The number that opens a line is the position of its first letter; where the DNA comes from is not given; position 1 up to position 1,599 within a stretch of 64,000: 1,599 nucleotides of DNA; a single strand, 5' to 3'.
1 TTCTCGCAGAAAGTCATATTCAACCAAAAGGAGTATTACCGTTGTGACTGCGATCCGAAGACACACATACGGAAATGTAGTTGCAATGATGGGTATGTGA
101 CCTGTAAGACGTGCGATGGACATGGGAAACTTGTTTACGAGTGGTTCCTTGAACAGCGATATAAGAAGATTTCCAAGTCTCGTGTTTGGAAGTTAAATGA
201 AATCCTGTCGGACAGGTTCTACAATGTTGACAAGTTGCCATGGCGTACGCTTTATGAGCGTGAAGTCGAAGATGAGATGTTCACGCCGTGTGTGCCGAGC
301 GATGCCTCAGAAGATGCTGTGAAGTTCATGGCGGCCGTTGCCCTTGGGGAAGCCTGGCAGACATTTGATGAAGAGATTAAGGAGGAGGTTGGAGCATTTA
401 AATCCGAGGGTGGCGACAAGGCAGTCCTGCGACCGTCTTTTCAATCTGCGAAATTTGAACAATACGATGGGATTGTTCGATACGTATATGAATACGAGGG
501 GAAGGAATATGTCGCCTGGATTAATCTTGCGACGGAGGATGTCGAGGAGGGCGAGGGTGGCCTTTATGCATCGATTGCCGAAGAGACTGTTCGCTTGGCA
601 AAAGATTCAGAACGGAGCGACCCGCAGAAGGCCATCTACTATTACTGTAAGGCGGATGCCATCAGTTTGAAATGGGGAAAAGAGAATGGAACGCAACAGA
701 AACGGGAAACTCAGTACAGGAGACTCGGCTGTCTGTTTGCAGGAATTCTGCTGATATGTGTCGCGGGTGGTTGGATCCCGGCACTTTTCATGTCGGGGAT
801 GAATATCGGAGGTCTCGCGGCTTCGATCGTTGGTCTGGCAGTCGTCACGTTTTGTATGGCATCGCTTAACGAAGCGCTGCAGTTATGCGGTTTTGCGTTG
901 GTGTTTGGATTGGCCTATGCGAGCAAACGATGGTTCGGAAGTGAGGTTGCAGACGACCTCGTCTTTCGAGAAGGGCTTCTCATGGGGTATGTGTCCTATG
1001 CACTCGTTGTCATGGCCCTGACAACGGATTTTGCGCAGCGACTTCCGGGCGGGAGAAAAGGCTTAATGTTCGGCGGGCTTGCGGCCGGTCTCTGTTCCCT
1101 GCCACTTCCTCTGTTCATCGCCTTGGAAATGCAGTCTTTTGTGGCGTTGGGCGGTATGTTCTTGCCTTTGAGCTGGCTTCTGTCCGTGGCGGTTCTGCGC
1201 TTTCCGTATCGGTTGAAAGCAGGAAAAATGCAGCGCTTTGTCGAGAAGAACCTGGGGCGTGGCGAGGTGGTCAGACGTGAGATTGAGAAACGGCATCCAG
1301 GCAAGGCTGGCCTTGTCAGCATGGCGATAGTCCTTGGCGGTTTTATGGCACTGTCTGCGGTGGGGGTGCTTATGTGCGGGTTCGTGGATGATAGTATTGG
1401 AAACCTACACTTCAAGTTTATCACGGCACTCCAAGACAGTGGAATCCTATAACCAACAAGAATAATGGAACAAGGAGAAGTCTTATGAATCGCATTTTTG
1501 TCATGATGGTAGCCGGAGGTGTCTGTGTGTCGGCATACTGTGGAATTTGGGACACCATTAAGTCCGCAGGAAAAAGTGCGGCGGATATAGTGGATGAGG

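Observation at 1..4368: Low-G+C three-gene operon: Zn-finger polytopic membrane protein + ER/K coiled-coil protein + PD-(D/E)xK nuclease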

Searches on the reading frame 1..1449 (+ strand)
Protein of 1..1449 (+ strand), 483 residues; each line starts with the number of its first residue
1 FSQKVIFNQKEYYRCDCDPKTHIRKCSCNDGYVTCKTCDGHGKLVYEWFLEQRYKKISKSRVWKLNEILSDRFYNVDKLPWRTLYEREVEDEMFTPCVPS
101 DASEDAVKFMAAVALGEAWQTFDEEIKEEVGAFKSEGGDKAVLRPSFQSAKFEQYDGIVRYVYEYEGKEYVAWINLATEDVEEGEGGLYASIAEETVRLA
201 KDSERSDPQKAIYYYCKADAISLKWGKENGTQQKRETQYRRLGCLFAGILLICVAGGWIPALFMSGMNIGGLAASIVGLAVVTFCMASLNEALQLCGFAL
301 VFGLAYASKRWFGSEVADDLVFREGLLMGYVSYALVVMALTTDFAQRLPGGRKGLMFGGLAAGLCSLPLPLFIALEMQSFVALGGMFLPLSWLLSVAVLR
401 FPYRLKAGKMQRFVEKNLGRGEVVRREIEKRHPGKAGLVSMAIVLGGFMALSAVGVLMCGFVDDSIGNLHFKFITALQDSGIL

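Call 4: search_protein_families(library=pfam, proteins=[window:1-1449:+], max_evalue=1)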
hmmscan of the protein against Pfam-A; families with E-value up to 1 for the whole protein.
window:1-1449:+ (483 aa): 2 families
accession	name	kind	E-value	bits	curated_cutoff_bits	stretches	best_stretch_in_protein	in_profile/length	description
PF23868.1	Mmc1_C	-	0.035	14.1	27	1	264-311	112-159/175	Mmc1 C-terminal domain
PF18107.7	HTH_ABP1_N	-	0.2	11.8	22.5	1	44-78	28-59/61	Fission yeast centromere protein N-terminal domain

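Call 5: search_protein_families(library=padloc, proteins=[window:1-1449:+], max_evalue=1)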
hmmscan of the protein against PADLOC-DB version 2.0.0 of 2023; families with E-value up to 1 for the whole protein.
window:1-1449:+ (483 aa): 0 families

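Call 6: search_protein_families(library=ncbifam, proteins=[window:1-1449:+], max_evalue=1)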
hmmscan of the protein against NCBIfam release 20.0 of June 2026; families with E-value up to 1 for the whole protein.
window:1-1449:+ (483 aa): 0 families

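Call 7: search_protein_families(library=phrogs, proteins=[window:1-1449:+], max_evalue=1)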
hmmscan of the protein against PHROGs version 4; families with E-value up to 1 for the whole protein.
window:1-1449:+ (483 aa): 0 families
